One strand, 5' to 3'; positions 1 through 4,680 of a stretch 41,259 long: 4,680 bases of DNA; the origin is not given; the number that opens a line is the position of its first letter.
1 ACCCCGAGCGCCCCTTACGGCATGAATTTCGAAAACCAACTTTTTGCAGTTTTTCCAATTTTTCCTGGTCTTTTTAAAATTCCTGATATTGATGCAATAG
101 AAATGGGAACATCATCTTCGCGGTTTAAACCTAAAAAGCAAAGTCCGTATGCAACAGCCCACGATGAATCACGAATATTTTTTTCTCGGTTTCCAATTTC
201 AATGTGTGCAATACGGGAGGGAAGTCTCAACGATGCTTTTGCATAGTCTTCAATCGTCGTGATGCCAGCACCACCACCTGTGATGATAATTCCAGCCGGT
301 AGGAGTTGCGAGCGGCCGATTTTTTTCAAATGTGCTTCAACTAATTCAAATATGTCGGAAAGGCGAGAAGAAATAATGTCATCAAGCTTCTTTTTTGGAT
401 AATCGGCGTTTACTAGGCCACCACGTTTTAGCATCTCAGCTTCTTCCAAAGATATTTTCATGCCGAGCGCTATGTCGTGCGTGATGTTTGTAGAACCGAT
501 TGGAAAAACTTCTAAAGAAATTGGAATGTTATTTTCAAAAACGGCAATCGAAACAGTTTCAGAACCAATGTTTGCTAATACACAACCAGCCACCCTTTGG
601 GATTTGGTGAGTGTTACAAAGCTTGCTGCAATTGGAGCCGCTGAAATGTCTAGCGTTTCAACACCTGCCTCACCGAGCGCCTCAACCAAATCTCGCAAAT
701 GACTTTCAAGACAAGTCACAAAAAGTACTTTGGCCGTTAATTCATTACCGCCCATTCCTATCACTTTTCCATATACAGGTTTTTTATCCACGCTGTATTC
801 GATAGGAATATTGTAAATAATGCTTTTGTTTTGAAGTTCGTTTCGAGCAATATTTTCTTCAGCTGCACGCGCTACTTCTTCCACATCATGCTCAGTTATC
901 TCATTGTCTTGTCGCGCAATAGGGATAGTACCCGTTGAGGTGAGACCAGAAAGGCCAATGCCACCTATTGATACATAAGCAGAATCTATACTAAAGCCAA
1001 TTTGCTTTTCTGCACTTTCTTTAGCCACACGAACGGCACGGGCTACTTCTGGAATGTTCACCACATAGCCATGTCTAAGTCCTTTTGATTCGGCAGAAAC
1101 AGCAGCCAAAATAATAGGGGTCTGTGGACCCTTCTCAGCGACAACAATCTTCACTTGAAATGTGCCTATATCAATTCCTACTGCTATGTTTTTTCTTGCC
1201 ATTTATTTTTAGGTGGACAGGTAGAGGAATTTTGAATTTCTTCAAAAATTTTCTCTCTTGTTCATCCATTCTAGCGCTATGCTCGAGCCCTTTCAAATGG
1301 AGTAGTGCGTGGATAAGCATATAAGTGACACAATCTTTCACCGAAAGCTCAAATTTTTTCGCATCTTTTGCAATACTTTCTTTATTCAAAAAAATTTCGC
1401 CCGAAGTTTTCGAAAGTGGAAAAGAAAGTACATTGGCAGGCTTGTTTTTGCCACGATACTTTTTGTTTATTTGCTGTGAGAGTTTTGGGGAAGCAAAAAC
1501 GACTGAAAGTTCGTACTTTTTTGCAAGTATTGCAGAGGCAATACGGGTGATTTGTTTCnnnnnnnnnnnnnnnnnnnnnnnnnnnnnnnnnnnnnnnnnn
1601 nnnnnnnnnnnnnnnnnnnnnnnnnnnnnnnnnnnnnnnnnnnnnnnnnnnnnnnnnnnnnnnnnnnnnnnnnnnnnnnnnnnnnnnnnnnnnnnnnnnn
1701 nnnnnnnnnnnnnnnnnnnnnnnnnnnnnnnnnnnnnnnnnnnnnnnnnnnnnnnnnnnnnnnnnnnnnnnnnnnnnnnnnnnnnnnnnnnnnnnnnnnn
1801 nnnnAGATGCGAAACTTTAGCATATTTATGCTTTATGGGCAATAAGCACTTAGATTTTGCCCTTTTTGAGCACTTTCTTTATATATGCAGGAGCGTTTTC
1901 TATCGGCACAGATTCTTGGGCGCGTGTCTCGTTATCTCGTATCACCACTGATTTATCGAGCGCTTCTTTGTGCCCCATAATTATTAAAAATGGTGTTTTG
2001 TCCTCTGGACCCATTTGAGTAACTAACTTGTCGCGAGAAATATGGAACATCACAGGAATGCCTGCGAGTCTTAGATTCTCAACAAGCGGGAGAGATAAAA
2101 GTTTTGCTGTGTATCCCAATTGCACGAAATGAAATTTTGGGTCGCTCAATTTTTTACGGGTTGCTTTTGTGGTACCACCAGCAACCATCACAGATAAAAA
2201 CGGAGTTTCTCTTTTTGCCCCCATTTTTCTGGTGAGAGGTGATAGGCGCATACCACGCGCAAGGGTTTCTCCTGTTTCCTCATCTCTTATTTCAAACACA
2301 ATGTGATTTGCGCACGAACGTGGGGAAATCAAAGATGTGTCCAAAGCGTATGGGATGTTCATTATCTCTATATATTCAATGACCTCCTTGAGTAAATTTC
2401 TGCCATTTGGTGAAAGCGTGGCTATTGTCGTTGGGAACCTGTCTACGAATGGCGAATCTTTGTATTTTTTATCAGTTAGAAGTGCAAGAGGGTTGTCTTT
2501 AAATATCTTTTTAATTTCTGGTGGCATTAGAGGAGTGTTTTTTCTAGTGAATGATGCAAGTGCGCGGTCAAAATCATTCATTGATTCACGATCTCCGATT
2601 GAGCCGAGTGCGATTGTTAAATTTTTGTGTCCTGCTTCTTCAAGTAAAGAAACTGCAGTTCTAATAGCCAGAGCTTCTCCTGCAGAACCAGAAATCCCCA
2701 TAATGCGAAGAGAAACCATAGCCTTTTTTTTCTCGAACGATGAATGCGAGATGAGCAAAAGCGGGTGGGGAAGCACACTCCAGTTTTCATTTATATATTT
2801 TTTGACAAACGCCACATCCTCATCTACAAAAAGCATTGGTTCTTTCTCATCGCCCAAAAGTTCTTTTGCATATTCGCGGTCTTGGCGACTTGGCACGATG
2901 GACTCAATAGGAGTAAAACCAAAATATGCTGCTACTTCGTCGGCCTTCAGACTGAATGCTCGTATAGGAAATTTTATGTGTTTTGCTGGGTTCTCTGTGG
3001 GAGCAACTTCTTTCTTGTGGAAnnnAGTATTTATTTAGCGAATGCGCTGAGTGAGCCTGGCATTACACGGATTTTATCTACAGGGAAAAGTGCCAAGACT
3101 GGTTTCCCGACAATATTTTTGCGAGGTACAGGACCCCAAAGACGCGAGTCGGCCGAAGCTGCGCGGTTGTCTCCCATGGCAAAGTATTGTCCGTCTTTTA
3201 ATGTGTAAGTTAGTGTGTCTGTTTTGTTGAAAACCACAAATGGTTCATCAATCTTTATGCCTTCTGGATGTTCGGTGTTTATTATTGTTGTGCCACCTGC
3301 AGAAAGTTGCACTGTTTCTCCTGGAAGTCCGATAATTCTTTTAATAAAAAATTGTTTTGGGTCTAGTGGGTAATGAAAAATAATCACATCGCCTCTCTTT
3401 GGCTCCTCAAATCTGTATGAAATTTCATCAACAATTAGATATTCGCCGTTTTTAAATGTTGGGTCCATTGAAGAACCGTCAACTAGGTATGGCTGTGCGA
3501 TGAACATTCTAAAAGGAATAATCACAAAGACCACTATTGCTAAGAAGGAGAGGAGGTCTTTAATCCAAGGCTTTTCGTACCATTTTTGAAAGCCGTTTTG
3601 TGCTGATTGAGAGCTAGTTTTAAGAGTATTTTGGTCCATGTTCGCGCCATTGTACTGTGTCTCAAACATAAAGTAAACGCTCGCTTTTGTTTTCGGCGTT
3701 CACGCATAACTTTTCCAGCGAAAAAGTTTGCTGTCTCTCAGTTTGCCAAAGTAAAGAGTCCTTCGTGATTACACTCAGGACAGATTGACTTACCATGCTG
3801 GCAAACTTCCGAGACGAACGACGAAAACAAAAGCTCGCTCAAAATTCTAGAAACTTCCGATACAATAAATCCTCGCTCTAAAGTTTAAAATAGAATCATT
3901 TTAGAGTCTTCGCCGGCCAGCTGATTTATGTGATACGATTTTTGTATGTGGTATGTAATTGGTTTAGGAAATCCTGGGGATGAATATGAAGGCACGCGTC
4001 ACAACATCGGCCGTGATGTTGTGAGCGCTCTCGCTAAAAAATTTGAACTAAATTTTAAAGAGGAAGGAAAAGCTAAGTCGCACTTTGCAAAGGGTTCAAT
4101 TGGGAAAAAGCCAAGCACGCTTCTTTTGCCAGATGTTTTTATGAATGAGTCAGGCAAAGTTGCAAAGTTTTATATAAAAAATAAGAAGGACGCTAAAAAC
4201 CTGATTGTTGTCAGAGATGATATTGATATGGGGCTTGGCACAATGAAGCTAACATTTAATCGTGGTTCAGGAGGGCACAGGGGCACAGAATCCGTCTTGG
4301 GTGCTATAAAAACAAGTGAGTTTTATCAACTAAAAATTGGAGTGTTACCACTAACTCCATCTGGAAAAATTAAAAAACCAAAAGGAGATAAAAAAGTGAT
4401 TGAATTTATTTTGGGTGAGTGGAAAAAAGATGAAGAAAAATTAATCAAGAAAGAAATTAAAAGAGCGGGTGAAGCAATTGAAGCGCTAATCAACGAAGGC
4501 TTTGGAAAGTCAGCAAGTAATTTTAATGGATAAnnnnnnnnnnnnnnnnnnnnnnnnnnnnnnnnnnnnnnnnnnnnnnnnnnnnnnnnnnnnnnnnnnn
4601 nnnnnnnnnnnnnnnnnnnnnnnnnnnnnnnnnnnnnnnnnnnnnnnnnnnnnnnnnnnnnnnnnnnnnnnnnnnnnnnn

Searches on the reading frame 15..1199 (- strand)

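Call 90: search_protein_families(library=pfam, proteins=[window:15-1199:-], max_evalue=0.0001)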
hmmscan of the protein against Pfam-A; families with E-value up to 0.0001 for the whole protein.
window:15-1199:- (394 aa): 3 families
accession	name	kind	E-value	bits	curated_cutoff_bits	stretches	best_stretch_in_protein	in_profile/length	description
PF14450.12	FtsA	-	3.8e-24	85.9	31.8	1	207-352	1-127/127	Cell division protein FtsA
PF02491.25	SHS2_FTSA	-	2.6e-11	44.2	25.4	1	83-162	4-79/79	SHS2 domain inserted in FTSA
PF11104.14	PilM_2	-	5.3e-09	35.9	27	1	156-334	126-312/340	Type IV pilus assembly protein PilM;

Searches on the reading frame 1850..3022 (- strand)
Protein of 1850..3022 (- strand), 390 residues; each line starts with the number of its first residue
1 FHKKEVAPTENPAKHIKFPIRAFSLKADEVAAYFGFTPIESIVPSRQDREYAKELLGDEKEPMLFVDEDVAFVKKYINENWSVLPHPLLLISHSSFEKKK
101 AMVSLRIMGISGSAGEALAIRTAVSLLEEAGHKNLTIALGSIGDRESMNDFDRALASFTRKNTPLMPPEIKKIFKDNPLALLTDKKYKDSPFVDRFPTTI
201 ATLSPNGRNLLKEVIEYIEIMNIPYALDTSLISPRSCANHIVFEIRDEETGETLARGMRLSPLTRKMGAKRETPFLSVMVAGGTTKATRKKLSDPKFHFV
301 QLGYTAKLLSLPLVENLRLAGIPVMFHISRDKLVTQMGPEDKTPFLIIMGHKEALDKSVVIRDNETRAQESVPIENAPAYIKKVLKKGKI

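Call 90: search_protein_families(library=pfam, proteins=[window:1850-3022:-], max_evalue=0.0001)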
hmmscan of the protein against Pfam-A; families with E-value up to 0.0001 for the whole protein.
window:1850-3022:- (390 aa): 1 family
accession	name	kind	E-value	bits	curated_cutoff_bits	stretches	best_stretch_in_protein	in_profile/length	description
PF03129.25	HGTP_anticodon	-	4.4e-07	30.4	21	1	313-383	21-93/94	Anticodon binding domain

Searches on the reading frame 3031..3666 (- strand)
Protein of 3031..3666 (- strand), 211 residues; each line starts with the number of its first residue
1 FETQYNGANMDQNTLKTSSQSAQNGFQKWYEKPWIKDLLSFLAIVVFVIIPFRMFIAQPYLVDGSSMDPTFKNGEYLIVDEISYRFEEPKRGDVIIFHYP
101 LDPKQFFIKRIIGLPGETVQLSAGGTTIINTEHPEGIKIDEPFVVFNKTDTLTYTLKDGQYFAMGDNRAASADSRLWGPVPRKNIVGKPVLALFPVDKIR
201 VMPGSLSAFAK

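Call 90: search_protein_families(library=pfam, proteins=[window:3031-3666:-], max_evalue=0.0001)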
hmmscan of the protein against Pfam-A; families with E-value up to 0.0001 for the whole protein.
window:3031-3666:- (211 aa): 2 families
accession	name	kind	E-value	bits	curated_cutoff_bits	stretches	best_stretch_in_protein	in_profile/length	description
PF10502.14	Peptidase_S26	-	1.5e-44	152.4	22.9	1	37-191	3-165/168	Signal peptidase, peptidase S26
PF00717.28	Peptidase_S24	-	2.4e-05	24.4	23.3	1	62-123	40-93/116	Peptidase S24-like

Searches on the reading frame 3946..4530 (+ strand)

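Call 90: search_protein_families(library=pfam, proteins=[window:3946-4530:+], max_evalue=0.0001)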
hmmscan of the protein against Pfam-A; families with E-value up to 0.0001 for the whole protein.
window:3946-4530:+ (195 aa): 1 family
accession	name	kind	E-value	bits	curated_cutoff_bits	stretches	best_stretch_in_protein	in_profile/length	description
PF01195.25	Pept_tRNA_hydro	-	1.6e-44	152.3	27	1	4-194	2-183/183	Peptidyl-tRNA hydrolase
